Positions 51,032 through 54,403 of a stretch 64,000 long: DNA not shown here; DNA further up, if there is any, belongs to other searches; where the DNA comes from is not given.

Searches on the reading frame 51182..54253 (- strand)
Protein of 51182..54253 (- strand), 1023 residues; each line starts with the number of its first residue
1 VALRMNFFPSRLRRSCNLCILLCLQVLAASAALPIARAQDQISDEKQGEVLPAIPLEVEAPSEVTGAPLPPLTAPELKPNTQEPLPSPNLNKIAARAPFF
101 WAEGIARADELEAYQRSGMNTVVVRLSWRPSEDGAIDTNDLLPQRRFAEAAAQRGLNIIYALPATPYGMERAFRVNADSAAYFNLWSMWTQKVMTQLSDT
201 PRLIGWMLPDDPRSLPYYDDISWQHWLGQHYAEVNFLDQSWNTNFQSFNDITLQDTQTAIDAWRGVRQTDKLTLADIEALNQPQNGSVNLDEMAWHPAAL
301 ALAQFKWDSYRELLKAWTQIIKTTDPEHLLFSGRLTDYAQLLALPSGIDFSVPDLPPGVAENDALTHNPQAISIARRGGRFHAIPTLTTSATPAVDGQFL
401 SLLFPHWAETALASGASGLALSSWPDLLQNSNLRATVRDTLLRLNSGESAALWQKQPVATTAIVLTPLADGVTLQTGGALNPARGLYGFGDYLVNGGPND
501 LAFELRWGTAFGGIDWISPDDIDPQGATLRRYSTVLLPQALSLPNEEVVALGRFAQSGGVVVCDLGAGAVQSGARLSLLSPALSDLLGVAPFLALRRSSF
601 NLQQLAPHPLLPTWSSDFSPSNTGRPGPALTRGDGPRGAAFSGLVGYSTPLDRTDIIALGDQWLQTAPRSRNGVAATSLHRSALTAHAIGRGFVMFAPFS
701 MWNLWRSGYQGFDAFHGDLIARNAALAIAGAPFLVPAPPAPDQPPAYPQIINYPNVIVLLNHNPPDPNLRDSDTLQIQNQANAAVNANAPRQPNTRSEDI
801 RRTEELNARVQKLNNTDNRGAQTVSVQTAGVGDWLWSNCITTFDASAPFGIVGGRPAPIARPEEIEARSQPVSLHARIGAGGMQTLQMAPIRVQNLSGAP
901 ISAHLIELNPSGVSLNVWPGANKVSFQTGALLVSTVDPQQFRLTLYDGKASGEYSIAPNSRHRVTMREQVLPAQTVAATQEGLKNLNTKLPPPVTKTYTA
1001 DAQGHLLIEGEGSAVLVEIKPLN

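Call 16: search_protein_families(library=pfam, proteins=[window:51182-54253:-], max_evalue=0.01)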
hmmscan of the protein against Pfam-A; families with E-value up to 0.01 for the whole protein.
window:51182-54253:- (1023 aa): 2 families
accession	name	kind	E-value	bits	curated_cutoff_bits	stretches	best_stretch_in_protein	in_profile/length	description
PF08532.16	Glyco_hydro_42M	-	0.00025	21.1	25.8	1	521-590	47-118/207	Beta-galactosidase trimerisation domain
PF02449.21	Glyco_hydro_42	-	0.0025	17.7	21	1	178-253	104-189/376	Beta-galactosidase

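Call 50: search_protein_families(library=ncbifam, proteins=[window:51182-54253:-], max_evalue=1)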
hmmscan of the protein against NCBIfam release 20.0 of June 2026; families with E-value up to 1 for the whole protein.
window:51182-54253:- (1023 aa): 1 family
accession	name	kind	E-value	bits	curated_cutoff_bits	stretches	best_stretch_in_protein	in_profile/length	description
NF033147.1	GXX_rpt_CTERM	domain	0.16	11.8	50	1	808-851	27-69/132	Gly-Xaa-Xaa repeat protein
